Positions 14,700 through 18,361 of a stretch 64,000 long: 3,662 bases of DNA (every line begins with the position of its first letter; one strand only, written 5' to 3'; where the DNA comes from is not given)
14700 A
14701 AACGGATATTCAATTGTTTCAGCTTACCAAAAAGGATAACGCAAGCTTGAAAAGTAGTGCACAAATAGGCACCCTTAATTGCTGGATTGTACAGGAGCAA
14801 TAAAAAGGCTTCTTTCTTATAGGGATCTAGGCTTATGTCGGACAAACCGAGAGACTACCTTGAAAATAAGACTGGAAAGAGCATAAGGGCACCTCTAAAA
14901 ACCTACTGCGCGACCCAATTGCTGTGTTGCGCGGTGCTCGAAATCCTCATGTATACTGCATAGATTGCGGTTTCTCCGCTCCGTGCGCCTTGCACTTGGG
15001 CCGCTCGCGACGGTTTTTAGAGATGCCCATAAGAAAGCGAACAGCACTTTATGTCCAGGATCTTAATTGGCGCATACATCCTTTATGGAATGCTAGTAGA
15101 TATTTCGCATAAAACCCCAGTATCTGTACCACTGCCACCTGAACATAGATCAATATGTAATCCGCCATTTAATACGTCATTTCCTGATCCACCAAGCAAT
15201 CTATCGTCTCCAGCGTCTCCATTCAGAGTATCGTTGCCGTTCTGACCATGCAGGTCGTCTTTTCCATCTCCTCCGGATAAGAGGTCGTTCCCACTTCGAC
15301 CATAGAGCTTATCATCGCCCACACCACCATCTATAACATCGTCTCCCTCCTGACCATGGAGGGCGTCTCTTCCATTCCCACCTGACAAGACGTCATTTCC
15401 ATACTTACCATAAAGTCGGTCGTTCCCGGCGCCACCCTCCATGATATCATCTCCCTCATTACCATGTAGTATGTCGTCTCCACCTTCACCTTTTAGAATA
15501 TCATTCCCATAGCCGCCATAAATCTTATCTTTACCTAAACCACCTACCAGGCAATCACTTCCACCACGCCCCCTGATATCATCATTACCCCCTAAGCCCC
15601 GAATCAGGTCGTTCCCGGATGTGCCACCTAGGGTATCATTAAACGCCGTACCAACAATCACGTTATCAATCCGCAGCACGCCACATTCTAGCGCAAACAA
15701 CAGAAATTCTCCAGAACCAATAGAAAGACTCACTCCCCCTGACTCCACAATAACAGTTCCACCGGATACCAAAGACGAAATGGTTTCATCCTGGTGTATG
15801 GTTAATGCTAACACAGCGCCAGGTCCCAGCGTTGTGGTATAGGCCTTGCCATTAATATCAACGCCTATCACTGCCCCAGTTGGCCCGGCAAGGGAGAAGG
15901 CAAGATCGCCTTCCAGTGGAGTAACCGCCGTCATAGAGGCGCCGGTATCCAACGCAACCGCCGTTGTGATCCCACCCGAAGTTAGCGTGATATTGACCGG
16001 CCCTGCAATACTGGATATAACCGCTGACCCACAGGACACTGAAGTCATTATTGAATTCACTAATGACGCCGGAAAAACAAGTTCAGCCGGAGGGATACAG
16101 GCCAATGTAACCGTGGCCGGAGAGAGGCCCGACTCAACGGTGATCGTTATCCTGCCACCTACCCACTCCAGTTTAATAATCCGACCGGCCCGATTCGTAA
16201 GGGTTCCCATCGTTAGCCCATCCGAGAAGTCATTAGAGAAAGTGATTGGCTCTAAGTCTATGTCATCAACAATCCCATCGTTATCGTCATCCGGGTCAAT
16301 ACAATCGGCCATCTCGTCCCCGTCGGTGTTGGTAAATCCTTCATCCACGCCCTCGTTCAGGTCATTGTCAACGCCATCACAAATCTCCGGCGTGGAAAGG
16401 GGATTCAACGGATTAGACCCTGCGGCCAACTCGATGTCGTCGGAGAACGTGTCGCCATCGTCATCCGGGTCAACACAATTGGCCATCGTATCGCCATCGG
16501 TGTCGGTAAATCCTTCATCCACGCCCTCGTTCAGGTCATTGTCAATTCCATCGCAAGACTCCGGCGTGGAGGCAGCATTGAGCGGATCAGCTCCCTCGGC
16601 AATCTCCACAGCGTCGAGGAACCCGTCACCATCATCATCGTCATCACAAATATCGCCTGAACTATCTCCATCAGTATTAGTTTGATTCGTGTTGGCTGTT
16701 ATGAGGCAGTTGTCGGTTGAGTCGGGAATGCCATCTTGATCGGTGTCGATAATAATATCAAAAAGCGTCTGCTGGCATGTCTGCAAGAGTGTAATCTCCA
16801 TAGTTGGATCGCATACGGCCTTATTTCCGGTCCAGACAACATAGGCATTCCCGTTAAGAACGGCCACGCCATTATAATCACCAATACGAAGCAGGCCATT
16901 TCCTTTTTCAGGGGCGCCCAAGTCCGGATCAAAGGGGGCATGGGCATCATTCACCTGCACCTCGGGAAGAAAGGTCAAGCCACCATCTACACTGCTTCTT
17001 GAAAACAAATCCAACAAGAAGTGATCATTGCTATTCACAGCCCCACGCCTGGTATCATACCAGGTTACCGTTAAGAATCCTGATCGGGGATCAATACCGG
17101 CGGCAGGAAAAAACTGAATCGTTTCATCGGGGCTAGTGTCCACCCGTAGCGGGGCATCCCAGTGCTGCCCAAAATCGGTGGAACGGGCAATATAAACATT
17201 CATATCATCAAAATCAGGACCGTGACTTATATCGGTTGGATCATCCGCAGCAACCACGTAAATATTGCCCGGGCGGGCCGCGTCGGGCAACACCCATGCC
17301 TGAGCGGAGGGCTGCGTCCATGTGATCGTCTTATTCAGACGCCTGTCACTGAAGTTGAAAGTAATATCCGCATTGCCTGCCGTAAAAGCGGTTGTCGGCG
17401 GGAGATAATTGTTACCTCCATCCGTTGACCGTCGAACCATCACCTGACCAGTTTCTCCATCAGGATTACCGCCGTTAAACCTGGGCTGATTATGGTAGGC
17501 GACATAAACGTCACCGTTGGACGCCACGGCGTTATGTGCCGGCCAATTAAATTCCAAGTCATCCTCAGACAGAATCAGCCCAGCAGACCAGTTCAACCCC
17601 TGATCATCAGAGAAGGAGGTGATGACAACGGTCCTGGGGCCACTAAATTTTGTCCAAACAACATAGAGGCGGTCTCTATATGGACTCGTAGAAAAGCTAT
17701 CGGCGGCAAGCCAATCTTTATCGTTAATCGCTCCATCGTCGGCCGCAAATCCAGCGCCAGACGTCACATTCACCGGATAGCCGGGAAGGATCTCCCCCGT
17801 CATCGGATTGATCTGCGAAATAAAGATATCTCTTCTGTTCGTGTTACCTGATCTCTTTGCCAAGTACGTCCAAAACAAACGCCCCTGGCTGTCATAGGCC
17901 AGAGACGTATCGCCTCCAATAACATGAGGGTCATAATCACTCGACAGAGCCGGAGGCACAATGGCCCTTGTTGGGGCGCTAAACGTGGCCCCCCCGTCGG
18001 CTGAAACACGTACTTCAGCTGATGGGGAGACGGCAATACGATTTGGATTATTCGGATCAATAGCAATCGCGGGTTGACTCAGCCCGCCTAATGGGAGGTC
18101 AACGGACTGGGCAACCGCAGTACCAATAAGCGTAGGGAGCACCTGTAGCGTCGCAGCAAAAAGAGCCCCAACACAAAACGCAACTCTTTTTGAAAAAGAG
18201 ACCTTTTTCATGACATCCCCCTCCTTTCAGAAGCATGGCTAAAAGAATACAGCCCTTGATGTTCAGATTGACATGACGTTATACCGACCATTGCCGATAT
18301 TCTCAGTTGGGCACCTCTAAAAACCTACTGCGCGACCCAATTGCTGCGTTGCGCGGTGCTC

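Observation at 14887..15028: Two unrelated cores share one 17-bp terminal inverted repeat: a MITE-like network of 8 copies in 64 kb with no transposase in the window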

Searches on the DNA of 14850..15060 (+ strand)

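Call 38: search_rna_families(source=window, start=14850, end=15060, threshold=evalue, max_evalue=10)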
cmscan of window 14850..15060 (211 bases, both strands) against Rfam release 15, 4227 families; matches with E-value up to 10: 1.
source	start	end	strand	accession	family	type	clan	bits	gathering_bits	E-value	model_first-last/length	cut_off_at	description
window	14949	15023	+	RF02228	sX9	Gene; sRNA;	-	18.1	44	0.26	1-76/76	no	Xanthomonas sRNA sX9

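Call 84: build_rna_model(alignment_id=A3, structure=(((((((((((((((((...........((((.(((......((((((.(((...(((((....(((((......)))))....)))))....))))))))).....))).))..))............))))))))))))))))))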
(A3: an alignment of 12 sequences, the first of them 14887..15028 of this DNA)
Model R1 built from alignment A3 (12 sequences, 146 columns); structure: as given.
model positions 141; base pairs 43; branch points 0; effective number of sequences 1.51; information 0.589 bits per position. Calibrated on 0.2 Mb of random sequence (short: E-values are rough).
structure used (alignment columns):
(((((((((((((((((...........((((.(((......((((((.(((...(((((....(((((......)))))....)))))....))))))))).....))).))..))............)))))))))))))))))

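Call 85: search_with_rna_model(model_id=R1, source=window, max_evalue=1)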
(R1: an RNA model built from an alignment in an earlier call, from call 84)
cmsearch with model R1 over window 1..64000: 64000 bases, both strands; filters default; matches with E-value up to 1: 13.
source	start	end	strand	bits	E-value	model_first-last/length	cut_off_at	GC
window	18309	18450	+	132.5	2.7e-28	1-141/141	no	0.58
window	14887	15028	+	127.7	3.3e-27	1-141/141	no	0.56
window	38271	38430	+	63.8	1.3e-12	1-141/141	no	0.57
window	41112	41271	-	55.8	8.7e-11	1-141/141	no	0.59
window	18309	18450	-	53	3.8e-10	1-141/141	no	0.58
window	14887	15028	-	50.5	1.4e-09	1-141/141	no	0.56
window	32230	32338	-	39.2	5.3e-07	1-141/141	no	0.5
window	30536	30640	+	38.9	6.3e-07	1-141/141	no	0.54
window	32230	32338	+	37.1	1.6e-06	1-141/141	no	0.5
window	38271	38430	-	35.7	3.3e-06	1-141/141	no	0.57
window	30536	30640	-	29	0.00011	1-141/141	no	0.54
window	2781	2844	+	27.1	0.00031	41-105/141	no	0.59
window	41112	41271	+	21.4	0.0062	1-141/141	no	0.59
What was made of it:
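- Checked: A covariance-model search found no further family A copies (call 85).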

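Call 86: search_with_rna_model(model_id=R1, sources=[window, L120, L121, L122, L123, L124, L125, L126, L127, L128, L129, L130, L131, L132, L133, L134, L136, L137, L138, L139, L140, L141, L142, L143, L144, L145, L146, L147, L148, L149, L151, L152, L153, L154, L155, L156, L157, L158, L159, L160, L161, L162, L163, L165, L166, L167, L168, L004, L022, L025, L038, L039, L050, L054, L058, L066, L070, L072, L076, L081, L095, L099, L101, L102, L065], max_evalue=1e-8, make_alignment=true)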
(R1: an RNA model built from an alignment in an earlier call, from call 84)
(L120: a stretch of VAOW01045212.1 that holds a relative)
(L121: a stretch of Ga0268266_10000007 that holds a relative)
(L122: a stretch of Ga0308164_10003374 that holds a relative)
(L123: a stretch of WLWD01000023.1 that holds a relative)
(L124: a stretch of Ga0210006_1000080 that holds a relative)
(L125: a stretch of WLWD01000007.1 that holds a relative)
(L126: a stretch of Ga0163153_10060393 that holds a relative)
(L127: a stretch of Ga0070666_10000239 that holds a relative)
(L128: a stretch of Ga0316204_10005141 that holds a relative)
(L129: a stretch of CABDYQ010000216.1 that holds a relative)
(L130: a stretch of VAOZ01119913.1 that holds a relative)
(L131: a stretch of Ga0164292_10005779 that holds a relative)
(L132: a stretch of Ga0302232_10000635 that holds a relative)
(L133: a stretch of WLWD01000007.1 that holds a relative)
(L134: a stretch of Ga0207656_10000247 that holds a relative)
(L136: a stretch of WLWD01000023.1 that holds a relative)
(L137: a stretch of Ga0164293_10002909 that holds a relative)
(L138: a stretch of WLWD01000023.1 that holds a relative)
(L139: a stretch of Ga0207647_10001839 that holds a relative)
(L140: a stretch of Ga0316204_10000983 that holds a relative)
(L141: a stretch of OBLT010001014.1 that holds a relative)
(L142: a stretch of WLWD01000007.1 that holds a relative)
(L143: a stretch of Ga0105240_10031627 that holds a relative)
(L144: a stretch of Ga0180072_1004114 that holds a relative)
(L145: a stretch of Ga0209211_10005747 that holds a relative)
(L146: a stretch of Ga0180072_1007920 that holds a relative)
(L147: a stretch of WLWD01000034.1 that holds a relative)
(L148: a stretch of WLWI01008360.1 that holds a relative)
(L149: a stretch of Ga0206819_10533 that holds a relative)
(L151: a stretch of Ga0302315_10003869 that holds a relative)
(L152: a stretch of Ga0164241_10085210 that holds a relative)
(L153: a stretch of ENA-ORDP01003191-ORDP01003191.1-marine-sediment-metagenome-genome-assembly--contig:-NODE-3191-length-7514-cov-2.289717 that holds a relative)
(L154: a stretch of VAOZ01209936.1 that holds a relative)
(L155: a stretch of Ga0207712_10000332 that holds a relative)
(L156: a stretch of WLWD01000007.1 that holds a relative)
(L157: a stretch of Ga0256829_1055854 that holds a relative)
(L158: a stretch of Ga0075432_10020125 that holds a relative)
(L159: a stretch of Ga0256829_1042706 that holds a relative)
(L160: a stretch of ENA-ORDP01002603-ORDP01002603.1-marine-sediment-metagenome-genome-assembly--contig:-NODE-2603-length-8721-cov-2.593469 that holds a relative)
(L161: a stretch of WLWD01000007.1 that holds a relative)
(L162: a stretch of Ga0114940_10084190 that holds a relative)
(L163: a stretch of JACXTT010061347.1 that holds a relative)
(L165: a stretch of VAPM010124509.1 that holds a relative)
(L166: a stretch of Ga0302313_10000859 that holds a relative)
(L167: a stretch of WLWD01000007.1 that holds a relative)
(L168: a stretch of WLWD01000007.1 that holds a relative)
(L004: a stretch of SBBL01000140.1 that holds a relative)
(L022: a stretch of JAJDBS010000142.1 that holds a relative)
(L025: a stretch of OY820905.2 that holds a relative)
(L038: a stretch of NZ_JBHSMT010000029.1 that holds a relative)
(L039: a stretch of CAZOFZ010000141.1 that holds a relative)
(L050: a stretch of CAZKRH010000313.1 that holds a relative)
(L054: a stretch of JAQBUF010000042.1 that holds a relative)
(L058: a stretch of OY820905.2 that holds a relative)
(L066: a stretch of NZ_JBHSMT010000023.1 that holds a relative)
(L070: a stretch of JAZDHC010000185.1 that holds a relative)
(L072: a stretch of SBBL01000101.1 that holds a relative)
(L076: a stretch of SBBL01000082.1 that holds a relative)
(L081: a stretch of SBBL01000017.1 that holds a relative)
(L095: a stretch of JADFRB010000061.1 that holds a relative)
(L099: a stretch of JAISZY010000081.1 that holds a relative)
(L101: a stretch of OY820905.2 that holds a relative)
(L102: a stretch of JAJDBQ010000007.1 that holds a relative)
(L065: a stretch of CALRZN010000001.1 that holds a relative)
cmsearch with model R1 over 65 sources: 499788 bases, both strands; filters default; matches with E-value up to 1e-8: 67.
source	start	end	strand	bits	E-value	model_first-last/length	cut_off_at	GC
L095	2285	2425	+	158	3.2e-33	1-141/141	no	0.57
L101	6611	6751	-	156.9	5.5e-33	1-141/141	no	0.55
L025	4248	4388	+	154.9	1.6e-32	1-141/141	no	0.57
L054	6551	6691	-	150.6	1.5e-31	1-141/141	no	0.55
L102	7491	7631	-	150.3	1.8e-31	1-141/141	no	0.52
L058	7107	7247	+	150.1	2e-31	1-141/141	no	0.57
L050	5771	5912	+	141.4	2e-29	1-141/141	no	0.52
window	18309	18450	+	132.5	2.1e-27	1-141/141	no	0.58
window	14887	15028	+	127.7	2.6e-26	1-141/141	no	0.56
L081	5545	5689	-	121.3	7.4e-25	1-141/141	no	0.54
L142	3134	3273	+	119.4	2e-24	1-141/141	no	0.53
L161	2080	2221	+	118.4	3.4e-24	1-141/141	no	0.61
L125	4157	4296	+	115.8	1.3e-23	1-141/141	no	0.55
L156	472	616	+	115.3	1.7e-23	1-141/141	no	0.61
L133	4592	4731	+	114.1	3.4e-23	1-141/141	no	0.52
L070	6615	6755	-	110.7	1.9e-22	1-141/141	no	0.49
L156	2401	2540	+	109.4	4e-22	1-141/141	no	0.51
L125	6552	6692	-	105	3.8e-21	1-141/141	no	0.52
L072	1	132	+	105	4e-21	12-141/141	5'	0.56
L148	288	430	+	102.2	1.7e-20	1-141/141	no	0.62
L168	1417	1559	-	102.2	1.7e-20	1-141/141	no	0.62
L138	2302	2442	+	101.5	2.5e-20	1-141/141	no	0.55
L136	5840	5983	+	101.4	2.6e-20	1-141/141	no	0.6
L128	93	234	+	101.2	2.9e-20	1-141/141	no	0.61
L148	471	612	-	100.8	3.7e-20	1-141/141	no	0.54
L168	1235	1376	+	100.8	3.7e-20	1-141/141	no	0.54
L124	4099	4241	+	100.2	4.9e-20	1-141/141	no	0.62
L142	6771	6913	-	98.5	1.2e-19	1-141/141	no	0.6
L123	79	221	+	98.2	1.4e-19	1-141/141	no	0.59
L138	3177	3318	+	94.9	8e-19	1-141/141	no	0.6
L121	2792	2934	-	94.2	1.1e-18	1-141/141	no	0.54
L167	193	335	+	93.8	1.4e-18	1-141/141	no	0.59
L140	12542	12683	+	89.9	1.1e-17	1-141/141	no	0.58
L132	9191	9333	+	88.8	2e-17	1-141/141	no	0.54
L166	7565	7707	+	88.2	2.7e-17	1-141/141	no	0.56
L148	1267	1408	+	87.6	3.8e-17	1-141/141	no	0.53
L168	439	580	-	87.6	3.8e-17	1-141/141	no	0.53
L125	6827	6968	+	85.9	9e-17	1-141/141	no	0.61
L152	1881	2023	-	85.7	9.8e-17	1-141/141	no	0.57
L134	3923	4063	-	85.1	1.4e-16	1-141/141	no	0.56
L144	1473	1614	-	81.3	1e-15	1-141/141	no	0.53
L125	3339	3477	+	80.1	1.9e-15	1-141/141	no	0.51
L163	426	568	-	74.3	4e-14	1-141/141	no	0.57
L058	2314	2452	-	72.6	1e-13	1-141/141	no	0.52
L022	139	322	+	71.1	2.1e-13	1-141/141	no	0.55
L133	2223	2366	-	68.4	8.8e-13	1-141/141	no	0.58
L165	668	809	+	64.3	7.9e-12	1-141/141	no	0.55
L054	6551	6691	+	63.8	1e-11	1-141/141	no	0.55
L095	2285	2425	-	63.6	1.1e-11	1-141/141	no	0.57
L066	5978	6098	-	63.3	1.3e-11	1-141/141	no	0.63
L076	1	91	+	62.3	2.3e-11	52-141/141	5'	0.51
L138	724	858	-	60.6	5.5e-11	1-141/141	no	0.56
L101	6611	6751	+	60.5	5.7e-11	1-141/141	no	0.55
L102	7491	7631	+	59.4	1e-10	1-141/141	no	0.52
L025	4248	4388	-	58.4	1.7e-10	1-141/141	no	0.57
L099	1672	1792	-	58.2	1.9e-10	1-141/141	no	0.48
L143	5039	5194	-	53.4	2.3e-09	1-141/141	no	0.57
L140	10168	10306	-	52.8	3.2e-09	1-141/141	no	0.52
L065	289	409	-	52.5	3.8e-09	1-141/141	no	0.42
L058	7107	7247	-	52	4.9e-09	1-141/141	no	0.57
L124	4099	4241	-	51.1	7.9e-09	1-141/141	no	0.62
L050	5771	5912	-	51.1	8.1e-09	1-141/141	no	0.52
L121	2792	2934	+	50.8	9.1e-09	1-141/141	no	0.54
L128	93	234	-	50.8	9.2e-09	1-141/141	no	0.61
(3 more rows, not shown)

Alignment A7: 67 matches aligned to the model, 277 columns, each read 5' to 3' on its own strand. Consensus structure (alignment columns), stored with it:
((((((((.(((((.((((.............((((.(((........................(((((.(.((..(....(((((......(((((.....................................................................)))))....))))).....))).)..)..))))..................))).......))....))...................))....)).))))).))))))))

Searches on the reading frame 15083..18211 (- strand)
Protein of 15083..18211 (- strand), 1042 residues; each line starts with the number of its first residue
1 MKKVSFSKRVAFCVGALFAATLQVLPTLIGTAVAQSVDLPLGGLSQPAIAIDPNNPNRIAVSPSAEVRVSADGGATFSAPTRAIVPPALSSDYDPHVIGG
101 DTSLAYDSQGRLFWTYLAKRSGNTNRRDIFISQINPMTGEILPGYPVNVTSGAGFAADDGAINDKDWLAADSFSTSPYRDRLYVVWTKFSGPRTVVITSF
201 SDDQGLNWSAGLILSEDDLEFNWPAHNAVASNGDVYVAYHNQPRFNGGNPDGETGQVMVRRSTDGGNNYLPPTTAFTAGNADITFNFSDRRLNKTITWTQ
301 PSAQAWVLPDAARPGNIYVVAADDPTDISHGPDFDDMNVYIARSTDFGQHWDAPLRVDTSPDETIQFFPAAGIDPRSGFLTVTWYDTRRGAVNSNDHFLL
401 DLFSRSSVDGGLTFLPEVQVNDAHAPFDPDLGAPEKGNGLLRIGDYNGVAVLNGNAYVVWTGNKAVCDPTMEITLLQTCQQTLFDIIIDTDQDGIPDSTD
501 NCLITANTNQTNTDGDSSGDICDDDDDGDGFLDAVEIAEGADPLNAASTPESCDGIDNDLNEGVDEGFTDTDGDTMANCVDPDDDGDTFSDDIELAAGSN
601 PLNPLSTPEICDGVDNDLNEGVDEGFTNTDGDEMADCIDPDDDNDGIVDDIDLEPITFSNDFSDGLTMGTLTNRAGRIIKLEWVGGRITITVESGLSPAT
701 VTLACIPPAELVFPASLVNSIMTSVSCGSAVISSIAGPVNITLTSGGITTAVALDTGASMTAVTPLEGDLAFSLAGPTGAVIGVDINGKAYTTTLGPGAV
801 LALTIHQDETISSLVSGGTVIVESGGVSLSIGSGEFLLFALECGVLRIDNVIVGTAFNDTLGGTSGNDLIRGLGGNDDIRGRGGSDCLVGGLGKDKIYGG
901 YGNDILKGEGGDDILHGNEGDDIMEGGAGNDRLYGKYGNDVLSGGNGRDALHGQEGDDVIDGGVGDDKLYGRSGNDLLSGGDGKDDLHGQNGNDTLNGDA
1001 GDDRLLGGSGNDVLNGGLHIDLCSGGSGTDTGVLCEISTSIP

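Call 9: find_encoding_contigs(protein=window:15083-18211:-, flank=10000, max_places=6)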
Protein window:15083-18211:- (1042 aa): no gene with exactly this product is on record in the collection.

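Call 10: search_protein_families(library=pfam, proteins=[window:15083-18211:-])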
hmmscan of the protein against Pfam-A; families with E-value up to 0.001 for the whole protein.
window:15083-18211:- (1042 aa): 4 families
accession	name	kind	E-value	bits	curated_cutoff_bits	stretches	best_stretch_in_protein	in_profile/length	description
PF00353.25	HemolysinCabind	-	2.7e-36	123.5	23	5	898-933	1-36/36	RTX calcium-binding nonapeptide repeat (4 copies)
PF18884.5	TSP3_bac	-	2.1e-06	27.9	25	2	525-546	1-22/22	Bacterial TSP3 repeat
PF13088.12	BNR_2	-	0.00021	21.2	31.4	0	192-274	16-99/277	BNR repeat-like domain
PF02412.23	TSP_3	-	0.00091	19.3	25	1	489-510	15-36/36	Thrombospondin type 3 repeat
